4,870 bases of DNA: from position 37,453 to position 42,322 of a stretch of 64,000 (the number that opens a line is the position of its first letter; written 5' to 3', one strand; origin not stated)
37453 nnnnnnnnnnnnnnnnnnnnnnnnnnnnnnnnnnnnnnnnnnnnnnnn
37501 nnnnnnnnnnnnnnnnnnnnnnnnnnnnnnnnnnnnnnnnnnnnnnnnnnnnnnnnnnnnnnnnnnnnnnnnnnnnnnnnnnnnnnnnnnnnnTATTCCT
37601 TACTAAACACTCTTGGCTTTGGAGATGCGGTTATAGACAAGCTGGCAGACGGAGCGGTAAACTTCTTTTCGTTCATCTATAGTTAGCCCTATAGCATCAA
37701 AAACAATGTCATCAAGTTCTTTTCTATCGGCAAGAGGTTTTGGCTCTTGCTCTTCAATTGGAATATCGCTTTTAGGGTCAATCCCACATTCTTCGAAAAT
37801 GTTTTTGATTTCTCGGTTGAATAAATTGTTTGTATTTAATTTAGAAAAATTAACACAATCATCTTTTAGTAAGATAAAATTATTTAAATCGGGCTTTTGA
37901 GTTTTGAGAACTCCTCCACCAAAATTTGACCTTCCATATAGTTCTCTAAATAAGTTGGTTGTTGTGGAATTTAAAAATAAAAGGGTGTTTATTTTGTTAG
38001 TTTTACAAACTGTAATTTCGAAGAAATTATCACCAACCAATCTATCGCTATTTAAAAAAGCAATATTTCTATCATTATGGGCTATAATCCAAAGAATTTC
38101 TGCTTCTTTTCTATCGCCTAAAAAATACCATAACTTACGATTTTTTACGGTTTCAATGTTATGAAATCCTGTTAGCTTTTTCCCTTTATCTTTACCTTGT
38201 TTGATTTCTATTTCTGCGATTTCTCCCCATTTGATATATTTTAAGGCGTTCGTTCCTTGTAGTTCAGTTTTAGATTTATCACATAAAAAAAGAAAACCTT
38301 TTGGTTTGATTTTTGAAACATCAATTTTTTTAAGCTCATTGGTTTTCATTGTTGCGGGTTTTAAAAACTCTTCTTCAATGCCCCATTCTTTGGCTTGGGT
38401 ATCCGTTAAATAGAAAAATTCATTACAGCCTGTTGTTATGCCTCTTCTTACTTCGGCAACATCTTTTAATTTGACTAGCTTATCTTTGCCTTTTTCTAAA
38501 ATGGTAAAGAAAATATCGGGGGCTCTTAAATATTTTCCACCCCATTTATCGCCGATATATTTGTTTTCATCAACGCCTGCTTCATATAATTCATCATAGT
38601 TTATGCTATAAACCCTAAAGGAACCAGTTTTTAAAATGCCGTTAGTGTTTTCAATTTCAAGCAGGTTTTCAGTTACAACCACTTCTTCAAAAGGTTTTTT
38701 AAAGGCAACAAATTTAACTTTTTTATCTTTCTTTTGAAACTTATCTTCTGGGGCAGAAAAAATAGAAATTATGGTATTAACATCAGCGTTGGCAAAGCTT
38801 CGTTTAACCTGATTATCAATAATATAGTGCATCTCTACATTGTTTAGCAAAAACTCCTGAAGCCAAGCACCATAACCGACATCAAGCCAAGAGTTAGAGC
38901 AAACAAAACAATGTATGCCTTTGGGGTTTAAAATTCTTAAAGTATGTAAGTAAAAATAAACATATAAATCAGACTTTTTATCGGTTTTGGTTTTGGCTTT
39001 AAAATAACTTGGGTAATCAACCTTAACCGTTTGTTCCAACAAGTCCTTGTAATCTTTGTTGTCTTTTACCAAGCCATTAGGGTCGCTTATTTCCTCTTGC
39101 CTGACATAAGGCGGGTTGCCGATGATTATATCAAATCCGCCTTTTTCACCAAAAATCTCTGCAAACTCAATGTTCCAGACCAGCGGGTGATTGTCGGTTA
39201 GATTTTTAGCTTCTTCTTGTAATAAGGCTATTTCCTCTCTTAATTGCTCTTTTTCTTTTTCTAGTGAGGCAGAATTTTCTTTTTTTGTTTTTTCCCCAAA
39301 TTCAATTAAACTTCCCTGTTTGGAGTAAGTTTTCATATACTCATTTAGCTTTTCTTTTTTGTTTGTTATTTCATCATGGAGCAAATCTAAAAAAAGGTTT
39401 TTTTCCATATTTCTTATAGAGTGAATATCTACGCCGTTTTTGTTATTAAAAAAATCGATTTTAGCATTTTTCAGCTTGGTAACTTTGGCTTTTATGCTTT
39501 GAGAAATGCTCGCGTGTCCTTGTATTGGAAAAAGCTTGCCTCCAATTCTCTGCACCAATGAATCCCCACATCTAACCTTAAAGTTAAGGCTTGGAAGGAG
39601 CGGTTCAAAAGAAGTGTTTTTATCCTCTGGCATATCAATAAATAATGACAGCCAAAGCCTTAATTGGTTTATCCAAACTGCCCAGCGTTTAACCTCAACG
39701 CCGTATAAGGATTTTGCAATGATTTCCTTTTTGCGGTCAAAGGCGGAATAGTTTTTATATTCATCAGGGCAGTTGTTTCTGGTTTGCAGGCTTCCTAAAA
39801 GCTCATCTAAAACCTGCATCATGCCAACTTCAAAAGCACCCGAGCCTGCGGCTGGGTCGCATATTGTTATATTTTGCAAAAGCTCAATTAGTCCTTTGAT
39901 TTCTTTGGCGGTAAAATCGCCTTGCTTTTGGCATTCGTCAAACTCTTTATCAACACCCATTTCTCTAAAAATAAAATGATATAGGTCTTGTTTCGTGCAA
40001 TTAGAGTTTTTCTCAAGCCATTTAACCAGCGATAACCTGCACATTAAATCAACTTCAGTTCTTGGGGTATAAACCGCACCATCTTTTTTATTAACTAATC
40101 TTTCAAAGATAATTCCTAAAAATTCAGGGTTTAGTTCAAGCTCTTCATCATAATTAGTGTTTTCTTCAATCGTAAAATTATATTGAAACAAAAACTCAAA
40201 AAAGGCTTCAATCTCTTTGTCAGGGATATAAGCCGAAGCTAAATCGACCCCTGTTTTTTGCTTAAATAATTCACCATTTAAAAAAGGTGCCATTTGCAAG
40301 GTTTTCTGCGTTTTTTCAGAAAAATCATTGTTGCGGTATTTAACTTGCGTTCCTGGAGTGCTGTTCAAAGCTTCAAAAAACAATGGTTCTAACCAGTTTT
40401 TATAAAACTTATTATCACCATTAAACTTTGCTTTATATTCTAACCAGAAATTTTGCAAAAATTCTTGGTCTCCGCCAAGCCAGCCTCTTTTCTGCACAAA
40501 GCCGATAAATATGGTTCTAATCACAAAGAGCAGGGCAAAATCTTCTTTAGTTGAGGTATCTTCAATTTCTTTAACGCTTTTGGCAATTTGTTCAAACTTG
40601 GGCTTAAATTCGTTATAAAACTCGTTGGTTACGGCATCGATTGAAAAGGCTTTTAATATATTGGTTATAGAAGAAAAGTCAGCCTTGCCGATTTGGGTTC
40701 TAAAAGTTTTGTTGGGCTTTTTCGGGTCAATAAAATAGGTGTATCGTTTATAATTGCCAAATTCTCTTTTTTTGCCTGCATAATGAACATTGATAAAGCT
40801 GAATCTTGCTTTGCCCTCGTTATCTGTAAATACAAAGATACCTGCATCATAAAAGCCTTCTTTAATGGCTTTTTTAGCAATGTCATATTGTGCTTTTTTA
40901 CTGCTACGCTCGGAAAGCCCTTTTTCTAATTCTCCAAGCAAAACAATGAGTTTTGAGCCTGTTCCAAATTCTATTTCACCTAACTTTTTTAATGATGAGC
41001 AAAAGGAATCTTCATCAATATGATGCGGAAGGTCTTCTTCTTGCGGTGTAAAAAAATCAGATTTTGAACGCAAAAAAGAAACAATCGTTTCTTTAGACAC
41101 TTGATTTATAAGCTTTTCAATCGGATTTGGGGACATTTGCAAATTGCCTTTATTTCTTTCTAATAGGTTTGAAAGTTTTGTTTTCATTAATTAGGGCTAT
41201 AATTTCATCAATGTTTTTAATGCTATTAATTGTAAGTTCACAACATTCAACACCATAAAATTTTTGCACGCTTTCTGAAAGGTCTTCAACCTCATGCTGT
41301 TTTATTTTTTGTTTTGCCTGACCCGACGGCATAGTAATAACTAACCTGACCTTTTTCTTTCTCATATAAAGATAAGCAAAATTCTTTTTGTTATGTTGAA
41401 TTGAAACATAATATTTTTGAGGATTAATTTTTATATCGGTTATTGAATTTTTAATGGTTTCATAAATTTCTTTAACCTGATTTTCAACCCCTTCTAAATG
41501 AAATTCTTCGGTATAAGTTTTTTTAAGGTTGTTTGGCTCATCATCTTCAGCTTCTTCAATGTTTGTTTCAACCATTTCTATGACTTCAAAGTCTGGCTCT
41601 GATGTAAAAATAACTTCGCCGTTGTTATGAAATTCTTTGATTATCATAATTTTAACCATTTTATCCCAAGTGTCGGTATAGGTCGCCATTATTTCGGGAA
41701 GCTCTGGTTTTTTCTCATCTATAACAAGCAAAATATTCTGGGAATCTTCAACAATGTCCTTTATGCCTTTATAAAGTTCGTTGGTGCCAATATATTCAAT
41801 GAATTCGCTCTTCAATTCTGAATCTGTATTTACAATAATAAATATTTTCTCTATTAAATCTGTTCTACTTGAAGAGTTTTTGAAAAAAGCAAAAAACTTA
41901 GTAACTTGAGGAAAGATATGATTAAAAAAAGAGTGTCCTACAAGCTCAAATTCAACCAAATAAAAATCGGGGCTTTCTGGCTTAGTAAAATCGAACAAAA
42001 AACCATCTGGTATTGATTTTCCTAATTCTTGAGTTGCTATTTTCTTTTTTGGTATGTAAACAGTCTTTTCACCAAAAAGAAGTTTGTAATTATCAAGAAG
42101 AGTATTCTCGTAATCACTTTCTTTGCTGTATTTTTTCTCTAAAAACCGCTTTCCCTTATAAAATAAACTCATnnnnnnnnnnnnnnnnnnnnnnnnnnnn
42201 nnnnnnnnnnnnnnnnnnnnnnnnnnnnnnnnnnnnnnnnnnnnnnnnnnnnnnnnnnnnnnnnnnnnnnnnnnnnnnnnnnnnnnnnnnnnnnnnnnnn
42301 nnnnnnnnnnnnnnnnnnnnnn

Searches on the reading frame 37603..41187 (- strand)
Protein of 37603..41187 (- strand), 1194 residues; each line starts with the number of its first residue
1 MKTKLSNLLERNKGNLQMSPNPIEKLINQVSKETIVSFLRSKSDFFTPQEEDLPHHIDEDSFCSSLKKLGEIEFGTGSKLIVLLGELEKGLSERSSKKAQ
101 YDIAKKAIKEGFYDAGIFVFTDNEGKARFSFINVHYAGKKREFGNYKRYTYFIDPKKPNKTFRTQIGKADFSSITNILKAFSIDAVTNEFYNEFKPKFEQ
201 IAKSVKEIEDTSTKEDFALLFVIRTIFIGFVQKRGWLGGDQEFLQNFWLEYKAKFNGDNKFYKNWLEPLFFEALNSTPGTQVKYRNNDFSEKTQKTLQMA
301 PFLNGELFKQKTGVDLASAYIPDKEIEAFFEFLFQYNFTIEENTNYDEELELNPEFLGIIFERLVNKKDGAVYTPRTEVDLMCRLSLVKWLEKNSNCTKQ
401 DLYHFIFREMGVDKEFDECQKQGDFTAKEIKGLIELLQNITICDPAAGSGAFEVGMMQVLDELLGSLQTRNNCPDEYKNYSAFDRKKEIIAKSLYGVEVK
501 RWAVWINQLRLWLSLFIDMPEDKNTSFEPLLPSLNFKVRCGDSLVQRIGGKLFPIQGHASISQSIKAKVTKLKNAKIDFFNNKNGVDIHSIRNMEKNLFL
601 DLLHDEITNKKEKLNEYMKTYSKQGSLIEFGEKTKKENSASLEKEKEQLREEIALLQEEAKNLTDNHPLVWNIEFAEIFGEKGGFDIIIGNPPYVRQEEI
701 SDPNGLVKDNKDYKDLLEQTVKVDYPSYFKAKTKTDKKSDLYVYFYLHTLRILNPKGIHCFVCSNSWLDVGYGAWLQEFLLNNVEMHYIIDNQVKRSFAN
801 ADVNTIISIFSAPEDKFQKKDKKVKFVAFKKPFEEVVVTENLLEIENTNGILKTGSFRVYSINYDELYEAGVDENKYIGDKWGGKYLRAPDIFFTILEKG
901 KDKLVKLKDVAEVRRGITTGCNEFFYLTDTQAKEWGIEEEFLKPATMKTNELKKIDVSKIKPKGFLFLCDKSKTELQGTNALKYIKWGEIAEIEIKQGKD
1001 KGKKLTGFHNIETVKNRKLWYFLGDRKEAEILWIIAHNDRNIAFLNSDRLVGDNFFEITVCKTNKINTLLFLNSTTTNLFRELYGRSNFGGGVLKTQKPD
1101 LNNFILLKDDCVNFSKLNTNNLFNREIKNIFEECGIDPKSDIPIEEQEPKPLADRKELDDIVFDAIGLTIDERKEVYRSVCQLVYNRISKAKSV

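Call 32: search_protein_families(library=pfam, proteins=[window:37603-41187:-], max_evalue=0.001)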
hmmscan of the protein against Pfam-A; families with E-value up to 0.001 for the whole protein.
window:37603-41187:- (1194 aa): 2 families
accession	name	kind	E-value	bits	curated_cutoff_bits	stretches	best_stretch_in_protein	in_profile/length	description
PF07669.17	Eco57I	-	1.8e-31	110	25.3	1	493-796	2-169/171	Eco57I restriction-modification methylase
PF20473.4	MmeI_Mtase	-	2.4e-09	37.2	27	1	427-516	8-87/259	MmeI, DNA-methyltransferase domain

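Call 33: search_protein_families(library=padloc, proteins=[window:37603-41187:-], max_evalue=0.001)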
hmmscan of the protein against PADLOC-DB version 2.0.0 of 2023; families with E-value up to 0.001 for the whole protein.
window:37603-41187:- (1194 aa): 38 families (the best 25 are shown)
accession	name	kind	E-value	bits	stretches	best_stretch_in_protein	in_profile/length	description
PDLC03612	REase_MTase_IIG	-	6.4e-46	155.1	2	482-828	584-927/1247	Type IIG restriction enzyme-methyltransferase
PDLC03601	REase_MTase_IIG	-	2e-43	146.4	2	177-546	198-558/1110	Type IIG restriction enzyme-methyltransferase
PDLC03596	REase_MTase_IIG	-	2.7e-37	126.3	3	436-545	538-640/1148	Type IIG restriction enzyme-methyltransferase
PDLC03628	REase_MTase_IIG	-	7.9e-29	98.4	2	177-388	152-356/1100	Type IIG restriction enzyme-methyltransferase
PDLC03267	MTase_II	-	1.9e-28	97.7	1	647-1131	67-502/539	Type II methyltransferase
PDLC03604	REase_MTase_IIG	-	5.2e-27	92.3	2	584-962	452-776/1011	Type IIG restriction enzyme-methyltransferase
PDLC03366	MTase_II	-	2.5e-25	87.2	1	676-1122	99-497/568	Type II methyltransferase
PDLC03606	REase_MTase_IIG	-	1.7e-24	84.1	1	647-1187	417-928/935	Type IIG restriction enzyme-methyltransferase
PDLC02643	DrmMI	-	2.5e-23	79.9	1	434-806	597-976/1347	DrmMI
PDLC02638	DrmMI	-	1.6e-17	61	1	439-705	599-892/935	DrmMI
PDLC03629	REase_MTase_IIG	-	3.4e-16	56.2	2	669-816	556-693/1182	Type IIG restriction enzyme-methyltransferase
PDLC03609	REase_MTase_IIG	-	3.2e-15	53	2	363-546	366-533/1066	Type IIG restriction enzyme-methyltransferase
PDLC03313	MTase_II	-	4.6e-14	49.8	1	680-809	140-248/563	Type II methyltransferase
PDLC02646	DrmMI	-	1e-12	45.1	1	655-766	252-349/792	DrmMI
PDLC03248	MTase_II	-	1.5e-12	45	1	663-939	65-309/521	Type II methyltransferase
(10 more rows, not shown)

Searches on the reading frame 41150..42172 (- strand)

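Call 32: search_protein_families(library=pfam, proteins=[window:41150-42172:-], max_evalue=0.001)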
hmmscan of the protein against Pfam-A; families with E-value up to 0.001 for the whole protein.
window:41150-42172:- (340 aa): 1 family
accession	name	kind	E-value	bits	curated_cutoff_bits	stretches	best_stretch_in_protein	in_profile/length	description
PF18899.5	DUF5655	-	5.1e-05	23.7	24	1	232-296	11-69/109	Domain of unknown function (DUF5655)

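Call 33: search_protein_families(library=padloc, proteins=[window:41150-42172:-], max_evalue=0.001)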
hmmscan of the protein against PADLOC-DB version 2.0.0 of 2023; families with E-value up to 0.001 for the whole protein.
window:41150-42172:- (340 aa): 1 family
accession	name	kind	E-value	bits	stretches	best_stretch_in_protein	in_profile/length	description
PDLC04945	PDC-S18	-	1.1e-13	49.2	1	170-330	139-299/302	-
